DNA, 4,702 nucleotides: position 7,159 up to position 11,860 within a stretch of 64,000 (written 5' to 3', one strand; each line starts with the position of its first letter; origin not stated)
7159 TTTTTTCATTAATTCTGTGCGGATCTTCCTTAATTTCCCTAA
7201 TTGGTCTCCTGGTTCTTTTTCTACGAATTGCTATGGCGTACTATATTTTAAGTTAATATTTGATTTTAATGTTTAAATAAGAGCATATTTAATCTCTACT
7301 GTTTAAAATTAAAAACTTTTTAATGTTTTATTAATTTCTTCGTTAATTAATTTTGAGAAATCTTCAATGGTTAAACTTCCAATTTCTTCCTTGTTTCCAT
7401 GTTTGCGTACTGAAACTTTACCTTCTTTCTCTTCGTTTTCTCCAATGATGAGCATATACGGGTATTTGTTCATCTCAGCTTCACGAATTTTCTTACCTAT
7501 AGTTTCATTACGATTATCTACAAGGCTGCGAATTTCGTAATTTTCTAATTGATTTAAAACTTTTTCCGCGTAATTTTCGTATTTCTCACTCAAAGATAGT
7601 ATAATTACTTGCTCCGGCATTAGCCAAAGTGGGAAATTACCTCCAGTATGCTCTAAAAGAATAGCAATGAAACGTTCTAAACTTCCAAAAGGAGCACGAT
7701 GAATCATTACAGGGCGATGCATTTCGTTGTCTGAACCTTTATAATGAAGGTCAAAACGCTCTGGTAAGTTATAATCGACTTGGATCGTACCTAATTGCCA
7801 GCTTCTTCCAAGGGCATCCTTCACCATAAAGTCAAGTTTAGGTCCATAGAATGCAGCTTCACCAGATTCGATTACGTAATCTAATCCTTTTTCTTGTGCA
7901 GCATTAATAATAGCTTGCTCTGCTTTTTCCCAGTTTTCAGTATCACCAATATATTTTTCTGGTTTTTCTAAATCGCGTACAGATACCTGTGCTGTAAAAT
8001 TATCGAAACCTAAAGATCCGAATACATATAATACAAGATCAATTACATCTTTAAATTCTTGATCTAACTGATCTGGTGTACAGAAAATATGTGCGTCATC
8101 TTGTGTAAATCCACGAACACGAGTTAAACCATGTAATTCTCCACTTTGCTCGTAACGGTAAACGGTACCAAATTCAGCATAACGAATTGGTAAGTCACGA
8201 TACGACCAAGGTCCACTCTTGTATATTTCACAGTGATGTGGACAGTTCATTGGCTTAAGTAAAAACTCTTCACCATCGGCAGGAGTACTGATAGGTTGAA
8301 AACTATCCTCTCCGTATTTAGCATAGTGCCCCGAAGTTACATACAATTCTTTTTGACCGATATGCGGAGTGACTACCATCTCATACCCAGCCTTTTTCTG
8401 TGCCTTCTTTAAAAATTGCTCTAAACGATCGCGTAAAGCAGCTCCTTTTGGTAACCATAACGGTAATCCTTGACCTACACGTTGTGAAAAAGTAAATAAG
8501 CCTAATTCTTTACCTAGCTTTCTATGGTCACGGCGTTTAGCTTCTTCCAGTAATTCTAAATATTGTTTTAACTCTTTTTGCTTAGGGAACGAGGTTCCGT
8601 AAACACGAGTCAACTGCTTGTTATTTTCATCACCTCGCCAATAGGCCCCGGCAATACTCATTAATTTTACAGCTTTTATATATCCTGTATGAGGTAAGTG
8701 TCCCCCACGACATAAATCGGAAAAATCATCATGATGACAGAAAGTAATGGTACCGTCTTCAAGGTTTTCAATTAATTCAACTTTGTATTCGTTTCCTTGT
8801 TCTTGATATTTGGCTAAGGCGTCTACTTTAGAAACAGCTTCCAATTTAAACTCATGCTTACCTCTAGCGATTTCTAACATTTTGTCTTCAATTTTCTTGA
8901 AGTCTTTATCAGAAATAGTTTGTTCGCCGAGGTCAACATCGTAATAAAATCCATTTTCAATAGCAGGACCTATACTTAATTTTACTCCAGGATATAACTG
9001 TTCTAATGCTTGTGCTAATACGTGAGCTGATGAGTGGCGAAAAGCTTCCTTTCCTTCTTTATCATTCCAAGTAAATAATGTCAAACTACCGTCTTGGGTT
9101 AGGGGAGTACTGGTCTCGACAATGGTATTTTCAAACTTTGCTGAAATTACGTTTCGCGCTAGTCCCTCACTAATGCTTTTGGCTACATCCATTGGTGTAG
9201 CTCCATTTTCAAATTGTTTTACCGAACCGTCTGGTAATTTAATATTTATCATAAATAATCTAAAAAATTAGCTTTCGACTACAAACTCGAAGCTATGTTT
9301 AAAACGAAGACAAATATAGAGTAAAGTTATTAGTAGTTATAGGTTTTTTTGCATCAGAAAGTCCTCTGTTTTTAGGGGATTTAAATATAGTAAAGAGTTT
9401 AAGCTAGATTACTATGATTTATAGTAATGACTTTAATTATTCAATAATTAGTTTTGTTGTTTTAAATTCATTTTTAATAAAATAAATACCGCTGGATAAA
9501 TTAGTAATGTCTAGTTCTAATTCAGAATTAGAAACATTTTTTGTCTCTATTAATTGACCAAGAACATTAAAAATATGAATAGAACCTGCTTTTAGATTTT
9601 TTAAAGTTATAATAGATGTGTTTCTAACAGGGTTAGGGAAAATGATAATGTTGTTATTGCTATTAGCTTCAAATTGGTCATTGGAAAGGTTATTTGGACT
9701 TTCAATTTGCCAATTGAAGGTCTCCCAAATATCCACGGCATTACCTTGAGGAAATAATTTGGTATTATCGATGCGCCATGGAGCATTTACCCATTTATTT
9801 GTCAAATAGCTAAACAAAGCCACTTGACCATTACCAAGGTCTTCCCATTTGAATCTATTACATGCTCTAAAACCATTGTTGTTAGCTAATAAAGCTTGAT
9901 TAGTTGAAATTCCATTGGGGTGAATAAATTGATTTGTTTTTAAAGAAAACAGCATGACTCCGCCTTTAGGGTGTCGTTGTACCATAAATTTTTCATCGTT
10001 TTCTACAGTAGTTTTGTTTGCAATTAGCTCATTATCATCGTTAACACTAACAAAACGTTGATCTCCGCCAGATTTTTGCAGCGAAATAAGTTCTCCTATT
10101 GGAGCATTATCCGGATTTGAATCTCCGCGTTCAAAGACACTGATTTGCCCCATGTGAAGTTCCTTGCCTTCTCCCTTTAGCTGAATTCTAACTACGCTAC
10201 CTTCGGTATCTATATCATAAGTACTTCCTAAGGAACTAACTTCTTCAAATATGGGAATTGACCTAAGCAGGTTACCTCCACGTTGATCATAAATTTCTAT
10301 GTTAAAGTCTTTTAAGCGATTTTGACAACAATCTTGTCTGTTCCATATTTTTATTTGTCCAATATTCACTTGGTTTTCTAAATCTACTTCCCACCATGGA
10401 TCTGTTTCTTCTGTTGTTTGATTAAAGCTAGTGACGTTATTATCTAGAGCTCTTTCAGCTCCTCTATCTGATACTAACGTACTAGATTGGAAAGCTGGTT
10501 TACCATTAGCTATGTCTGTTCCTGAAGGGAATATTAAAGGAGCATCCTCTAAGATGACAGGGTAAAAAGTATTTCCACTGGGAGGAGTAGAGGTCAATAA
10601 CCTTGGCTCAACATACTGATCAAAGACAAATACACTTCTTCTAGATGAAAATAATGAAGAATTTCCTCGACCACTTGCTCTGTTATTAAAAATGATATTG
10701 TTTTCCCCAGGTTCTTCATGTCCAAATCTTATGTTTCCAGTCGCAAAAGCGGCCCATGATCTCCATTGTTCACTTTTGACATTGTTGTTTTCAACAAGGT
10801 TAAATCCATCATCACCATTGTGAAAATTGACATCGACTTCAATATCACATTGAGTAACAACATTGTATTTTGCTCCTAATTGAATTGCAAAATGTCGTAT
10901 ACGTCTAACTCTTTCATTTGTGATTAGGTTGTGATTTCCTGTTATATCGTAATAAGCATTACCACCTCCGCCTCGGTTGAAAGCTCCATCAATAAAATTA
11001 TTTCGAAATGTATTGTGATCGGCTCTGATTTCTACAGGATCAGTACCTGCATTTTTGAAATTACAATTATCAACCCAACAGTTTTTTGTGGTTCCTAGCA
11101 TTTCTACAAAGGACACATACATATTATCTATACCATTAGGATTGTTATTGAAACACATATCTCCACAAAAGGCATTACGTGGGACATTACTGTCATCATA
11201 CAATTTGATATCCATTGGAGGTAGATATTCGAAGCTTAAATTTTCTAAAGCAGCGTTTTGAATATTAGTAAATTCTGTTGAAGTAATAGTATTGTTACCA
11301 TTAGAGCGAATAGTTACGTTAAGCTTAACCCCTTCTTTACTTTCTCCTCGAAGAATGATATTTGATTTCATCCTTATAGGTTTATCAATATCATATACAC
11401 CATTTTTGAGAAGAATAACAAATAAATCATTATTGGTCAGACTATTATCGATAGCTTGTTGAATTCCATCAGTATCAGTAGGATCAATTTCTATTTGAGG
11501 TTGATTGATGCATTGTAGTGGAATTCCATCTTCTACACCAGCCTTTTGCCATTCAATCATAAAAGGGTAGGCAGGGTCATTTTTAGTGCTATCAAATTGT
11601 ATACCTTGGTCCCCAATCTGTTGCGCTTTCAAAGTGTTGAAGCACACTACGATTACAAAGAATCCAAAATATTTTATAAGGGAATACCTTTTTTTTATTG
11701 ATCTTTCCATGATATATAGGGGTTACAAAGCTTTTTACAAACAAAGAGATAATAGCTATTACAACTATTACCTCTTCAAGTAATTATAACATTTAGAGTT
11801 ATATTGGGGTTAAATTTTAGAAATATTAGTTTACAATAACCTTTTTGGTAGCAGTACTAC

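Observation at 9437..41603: Marine PUL with a gene set pointing to chondroitin/dermatan-sulfate-like proteoglycans, using TRAP uptake and several unassigned proteins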

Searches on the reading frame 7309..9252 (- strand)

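Call 7: search_protein_families(library=pfam, proteins=[window:7309-9252:-], max_evalue=0.001)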
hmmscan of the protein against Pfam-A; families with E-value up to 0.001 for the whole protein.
window:7309-9252:- (647 aa): 4 families
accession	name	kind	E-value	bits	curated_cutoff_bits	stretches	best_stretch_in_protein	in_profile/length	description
PF00587.30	tRNA-synt_2b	-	1.1e-49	169.4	29.3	1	327-535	8-178/179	tRNA synthetase class II core domain (G, H, P, S and T)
PF03129.25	HGTP_anticodon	-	6.4e-23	81.2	21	1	548-638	1-93/94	Anticodon binding domain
PF02824.27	TGS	-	5.3e-13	49.2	22.2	1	2-61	1-60/60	TGS domain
PF07973.19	tRNA_SAD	-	5.4e-13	49.1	24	1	169-218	1-44/44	Threonyl and Alanyl tRNA synthetase second additional domain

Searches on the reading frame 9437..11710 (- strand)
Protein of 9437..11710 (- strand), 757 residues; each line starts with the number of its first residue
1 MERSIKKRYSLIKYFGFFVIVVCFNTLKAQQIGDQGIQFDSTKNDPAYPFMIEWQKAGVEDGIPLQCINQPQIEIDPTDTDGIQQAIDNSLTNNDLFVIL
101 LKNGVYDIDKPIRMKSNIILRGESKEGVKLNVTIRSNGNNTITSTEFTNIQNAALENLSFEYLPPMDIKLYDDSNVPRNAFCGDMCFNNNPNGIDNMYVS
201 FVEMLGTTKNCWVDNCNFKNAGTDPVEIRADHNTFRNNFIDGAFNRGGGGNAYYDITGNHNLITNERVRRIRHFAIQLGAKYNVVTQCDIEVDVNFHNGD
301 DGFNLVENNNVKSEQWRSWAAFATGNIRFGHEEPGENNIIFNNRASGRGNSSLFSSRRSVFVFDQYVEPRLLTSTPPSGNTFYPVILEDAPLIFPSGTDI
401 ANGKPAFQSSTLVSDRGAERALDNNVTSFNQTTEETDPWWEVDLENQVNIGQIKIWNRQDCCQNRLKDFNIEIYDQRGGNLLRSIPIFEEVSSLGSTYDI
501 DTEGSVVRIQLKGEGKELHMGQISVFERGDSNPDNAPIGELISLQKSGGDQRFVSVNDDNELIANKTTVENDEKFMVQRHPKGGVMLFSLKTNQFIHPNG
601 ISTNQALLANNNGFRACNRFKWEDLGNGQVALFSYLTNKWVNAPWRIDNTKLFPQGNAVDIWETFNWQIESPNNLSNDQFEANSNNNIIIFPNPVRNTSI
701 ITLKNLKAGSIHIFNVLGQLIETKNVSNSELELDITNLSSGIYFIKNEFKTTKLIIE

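Call 3: search_protein_families(library=pfam, proteins=[window:9437-11710:-], max_evalue=0.01)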
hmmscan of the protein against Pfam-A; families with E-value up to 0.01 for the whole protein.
window:9437-11710:- (757 aa): 3 families
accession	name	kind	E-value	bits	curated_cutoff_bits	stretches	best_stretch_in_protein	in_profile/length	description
PF22633.2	F5_F8_type_C_2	-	6.7e-14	52.7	27.8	1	420-477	1-59/91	NedA-like, galactose-binding domain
PF18962.6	Por_Secre_tail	-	2.3e-12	47.5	27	1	690-756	1-75/75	Secretion system C-terminal sorting domain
PF00754.31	F5_F8_type_C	-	1.1e-08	35.7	28.2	1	409-478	5-74/127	F5/8 type C domain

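Call 17: search_protein_families(library=ncbifam, proteins=[window:9437-11710:-], max_evalue=0.01)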
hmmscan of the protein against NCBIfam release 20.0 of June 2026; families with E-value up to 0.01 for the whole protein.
window:9437-11710:- (757 aa): 4 families
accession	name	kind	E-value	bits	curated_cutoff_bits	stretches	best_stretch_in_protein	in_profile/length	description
TIGR04183.1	Por_Secre_tail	domain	8.3e-12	44.9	23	1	690-756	1-71/72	T9SS type A sorting domain-containing protein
NF052644.1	T9SS_DNase_Rie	equivalog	0.00045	19.6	260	1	695-749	185-239/251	T9SS-dependent surface endonuclease, AS87_RS02955 family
NF041896.1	pecestase_PemA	equivalog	0.0062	15.4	700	0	81-133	43-94/365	pectinesterase PemA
NF033708.1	T9SS_Cterm_ChiA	domain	0.0067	16.3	40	1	710-747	3-41/55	T9SS sorting signal type C domain-containing protein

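Call 21: search_solved_structures(query=window:9437-11710:-, max_evalue=1)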
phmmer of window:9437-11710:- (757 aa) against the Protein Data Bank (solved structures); distinct sequences matched with E-value up to 1: 13.
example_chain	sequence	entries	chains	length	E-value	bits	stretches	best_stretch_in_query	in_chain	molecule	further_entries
3cqo_A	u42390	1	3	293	1.3e-13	53.3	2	420-525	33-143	FBP32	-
3le0_A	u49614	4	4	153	1e-10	43.7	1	399-528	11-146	Platelet aggregation factor Sm-hPAF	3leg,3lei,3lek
4gwi_A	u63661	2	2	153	1.4e-10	43.3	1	399-528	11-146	Platelet aggregation factor Sm-hPAF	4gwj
2j1r_A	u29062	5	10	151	1.6e-10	43.1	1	397-527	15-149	FUCOLECTIN-RELATED PROTEIN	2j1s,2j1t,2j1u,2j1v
2j22_A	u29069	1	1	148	1.1e-07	33.7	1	427-526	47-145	FUCOLECTIN-RELATED PROTEIN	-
1k12_A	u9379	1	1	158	0.00014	23.4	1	428-480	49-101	LECTIN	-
8glj_D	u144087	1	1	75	0.0002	22.9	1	687-746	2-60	Por secretion system C-terminal sorting domain-containing protein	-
2ntb_A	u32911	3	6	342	0.14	13.5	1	83-132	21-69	Pectinesterase A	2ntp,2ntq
1qjv_A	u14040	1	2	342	0.14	13.5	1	83-132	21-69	PECTIN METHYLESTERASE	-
2nsp_A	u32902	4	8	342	0.14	13.5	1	83-132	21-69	Pectinesterase A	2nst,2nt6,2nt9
7pzj_A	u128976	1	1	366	0.16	13.3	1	680-755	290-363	Lipase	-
3uw0_A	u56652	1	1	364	0.26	12.6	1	82-135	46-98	pectinesterase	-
6ri3_A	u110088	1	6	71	0.48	11.7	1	414-457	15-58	dodecin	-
